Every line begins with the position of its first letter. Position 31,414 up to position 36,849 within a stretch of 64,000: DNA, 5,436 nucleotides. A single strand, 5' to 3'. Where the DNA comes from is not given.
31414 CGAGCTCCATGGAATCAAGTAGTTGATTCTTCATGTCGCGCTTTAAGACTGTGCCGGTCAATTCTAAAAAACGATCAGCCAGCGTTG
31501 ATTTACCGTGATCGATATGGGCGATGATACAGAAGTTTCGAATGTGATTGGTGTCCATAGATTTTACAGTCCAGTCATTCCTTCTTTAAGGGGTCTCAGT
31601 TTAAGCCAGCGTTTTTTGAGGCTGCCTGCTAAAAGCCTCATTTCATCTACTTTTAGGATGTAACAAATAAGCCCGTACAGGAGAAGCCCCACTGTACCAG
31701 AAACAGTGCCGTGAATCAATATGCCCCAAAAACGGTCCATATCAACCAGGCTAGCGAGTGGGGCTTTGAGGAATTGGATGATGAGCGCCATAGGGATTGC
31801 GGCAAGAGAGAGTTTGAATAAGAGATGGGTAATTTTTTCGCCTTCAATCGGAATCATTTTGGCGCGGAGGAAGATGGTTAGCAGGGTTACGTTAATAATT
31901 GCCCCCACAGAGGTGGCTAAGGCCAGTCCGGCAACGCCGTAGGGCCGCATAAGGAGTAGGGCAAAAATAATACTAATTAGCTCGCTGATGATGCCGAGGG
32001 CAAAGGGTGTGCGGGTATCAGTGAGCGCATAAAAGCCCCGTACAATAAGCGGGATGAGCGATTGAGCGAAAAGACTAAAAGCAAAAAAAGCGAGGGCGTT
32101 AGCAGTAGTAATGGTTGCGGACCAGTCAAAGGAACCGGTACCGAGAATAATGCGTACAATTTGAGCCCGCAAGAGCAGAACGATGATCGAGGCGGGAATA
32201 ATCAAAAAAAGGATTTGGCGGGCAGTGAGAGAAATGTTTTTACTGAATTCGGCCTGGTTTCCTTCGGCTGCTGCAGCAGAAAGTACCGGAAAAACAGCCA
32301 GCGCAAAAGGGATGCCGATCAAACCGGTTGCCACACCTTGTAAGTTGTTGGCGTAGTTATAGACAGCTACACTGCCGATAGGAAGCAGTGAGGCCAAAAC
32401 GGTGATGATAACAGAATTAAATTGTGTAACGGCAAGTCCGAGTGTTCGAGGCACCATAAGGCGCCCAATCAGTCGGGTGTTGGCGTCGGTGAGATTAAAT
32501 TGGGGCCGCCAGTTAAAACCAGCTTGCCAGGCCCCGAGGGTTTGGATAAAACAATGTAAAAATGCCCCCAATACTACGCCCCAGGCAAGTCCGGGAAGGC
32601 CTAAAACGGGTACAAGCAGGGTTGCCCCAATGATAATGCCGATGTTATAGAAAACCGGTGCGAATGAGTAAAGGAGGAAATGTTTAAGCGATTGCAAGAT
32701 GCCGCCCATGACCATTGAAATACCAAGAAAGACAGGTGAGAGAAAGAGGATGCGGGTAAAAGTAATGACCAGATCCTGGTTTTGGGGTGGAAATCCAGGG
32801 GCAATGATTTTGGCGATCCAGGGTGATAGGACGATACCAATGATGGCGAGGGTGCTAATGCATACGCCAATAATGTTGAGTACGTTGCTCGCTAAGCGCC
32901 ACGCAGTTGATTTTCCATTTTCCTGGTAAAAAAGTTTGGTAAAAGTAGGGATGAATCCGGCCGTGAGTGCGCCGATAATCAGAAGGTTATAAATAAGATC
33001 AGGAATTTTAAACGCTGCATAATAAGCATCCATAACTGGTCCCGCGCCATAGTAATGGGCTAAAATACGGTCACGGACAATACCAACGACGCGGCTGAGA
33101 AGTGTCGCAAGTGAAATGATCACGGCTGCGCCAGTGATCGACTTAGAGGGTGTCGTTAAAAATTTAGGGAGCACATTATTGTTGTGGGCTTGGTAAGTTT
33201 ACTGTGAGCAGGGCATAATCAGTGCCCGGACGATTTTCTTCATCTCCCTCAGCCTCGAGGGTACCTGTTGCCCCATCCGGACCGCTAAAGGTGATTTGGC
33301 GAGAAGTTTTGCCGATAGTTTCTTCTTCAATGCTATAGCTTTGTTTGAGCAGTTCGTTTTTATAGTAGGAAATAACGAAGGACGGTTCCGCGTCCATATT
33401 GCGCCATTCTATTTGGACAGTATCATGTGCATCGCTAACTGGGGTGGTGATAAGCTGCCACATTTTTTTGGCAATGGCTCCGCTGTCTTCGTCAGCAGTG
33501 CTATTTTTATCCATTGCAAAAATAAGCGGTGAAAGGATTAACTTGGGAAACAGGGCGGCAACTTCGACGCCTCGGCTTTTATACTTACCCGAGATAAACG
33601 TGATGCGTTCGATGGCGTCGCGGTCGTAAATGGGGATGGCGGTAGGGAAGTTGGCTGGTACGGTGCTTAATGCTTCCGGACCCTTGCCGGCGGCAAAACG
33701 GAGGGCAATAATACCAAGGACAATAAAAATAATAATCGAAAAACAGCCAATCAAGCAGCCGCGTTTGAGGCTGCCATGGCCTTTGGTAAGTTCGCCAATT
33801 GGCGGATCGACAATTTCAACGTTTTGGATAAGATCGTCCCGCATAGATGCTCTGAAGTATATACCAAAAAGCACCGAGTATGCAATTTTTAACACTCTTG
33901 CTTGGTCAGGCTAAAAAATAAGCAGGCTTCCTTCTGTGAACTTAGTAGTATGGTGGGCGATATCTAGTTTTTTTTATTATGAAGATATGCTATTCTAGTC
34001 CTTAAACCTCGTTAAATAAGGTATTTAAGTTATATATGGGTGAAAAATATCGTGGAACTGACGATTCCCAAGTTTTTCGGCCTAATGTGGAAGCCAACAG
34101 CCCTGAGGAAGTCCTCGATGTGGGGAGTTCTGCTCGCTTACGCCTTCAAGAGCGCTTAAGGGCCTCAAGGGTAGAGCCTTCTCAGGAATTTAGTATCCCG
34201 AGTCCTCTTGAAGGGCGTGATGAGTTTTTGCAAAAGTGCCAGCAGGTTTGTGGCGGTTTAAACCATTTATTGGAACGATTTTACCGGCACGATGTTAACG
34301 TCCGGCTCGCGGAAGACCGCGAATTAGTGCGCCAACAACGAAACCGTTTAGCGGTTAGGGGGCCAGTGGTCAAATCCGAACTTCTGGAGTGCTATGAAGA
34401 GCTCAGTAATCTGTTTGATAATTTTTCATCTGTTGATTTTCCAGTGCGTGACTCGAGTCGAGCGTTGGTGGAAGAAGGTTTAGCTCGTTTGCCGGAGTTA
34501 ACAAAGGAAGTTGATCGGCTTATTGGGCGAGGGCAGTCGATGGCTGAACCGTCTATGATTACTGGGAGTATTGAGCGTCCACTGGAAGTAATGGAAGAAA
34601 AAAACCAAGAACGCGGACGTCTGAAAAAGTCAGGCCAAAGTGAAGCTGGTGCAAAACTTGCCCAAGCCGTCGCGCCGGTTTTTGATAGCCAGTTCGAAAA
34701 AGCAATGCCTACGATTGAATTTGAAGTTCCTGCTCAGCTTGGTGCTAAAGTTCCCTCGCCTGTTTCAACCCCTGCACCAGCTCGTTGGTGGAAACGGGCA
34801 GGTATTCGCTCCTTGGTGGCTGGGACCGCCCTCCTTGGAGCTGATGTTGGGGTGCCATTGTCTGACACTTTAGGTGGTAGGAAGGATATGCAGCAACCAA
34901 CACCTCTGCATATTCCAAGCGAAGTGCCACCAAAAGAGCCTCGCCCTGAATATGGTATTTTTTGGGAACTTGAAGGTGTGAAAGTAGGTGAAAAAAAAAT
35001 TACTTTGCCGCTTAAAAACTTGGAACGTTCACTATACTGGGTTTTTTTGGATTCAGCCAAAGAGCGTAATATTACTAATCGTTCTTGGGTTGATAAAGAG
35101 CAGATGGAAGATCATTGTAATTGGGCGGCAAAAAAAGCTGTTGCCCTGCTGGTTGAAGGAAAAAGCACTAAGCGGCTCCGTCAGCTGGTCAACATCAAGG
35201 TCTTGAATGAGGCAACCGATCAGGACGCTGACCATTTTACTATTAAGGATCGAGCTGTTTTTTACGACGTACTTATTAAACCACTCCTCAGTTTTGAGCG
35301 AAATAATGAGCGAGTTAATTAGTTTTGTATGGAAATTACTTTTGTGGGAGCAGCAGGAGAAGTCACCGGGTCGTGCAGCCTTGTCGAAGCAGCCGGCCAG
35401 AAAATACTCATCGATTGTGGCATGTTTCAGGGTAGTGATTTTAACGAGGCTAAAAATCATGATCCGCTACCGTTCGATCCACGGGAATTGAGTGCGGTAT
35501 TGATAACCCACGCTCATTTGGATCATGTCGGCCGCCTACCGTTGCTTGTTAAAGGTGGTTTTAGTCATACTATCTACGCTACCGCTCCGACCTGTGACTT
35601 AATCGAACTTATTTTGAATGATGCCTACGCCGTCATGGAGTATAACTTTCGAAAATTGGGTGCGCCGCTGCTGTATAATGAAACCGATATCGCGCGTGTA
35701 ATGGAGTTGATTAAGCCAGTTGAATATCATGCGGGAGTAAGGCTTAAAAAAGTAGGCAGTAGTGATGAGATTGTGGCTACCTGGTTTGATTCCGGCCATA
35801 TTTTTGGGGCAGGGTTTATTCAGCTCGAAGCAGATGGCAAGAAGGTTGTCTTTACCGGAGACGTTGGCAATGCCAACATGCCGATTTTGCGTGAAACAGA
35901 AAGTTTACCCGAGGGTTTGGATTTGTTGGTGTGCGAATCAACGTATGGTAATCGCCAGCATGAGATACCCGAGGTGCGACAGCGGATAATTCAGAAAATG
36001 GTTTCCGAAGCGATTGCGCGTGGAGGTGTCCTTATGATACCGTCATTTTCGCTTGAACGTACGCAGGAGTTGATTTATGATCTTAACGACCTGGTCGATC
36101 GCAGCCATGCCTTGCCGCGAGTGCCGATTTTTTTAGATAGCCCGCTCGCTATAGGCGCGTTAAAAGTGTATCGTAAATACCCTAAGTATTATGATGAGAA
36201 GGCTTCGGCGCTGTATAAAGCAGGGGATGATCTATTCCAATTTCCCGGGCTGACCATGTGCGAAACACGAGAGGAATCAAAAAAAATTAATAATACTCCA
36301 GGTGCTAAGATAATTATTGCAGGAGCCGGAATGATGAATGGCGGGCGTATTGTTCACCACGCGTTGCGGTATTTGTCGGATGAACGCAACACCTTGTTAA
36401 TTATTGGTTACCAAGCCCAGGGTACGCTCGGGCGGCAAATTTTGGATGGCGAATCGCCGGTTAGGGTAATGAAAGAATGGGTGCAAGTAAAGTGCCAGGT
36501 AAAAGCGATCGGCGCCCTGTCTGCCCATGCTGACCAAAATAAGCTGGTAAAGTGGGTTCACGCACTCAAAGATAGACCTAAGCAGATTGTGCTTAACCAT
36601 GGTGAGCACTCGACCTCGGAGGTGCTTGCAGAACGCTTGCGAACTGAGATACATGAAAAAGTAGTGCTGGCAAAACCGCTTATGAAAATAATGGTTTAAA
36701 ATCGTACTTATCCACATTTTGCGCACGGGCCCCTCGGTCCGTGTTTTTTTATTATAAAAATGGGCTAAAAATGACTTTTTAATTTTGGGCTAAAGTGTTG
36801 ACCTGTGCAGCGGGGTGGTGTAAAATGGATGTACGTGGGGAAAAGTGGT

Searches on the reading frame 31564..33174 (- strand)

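Call 75: search_protein_families(library=pfam, proteins=[window:31564-33174:-], max_evalue=0.0001)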
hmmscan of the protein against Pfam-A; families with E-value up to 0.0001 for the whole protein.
window:31564-33174:- (536 aa): 1 family
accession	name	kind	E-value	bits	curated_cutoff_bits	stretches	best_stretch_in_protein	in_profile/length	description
PF03023.19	MurJ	-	4.2e-94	316.2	27.4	1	38-471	1-434/451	Lipid II flippase MurJ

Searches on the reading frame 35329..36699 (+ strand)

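Call 75: search_protein_families(library=pfam, proteins=[window:35329-36699:+], max_evalue=0.0001)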
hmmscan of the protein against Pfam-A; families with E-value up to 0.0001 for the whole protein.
window:35329-36699:+ (456 aa): 5 families
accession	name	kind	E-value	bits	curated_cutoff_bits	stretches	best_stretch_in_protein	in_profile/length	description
PF10996.14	Beta-Casp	-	6.6e-39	133.6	27.7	1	245-371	1-120/120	Beta-Casp domain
PF07521.17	RMMBL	-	7.4e-16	58.3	21.6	1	384-446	1-61/63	Zn-dependent metallo-hydrolase RNA specificity domain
PF00753.33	Lactamase_B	-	1.7e-15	57.9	22.7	1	10-183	2-154/196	Metallo-beta-lactamase superfamily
PF16661.11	Lactamase_B_6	-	6.3e-14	52.2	27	1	18-187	1-170/193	Metallo-beta-lactamase superfamily domain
PF12706.13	Lactamase_B_2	-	4.8e-10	39.8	27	1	25-210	2-170/200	Beta-lactamase superfamily domain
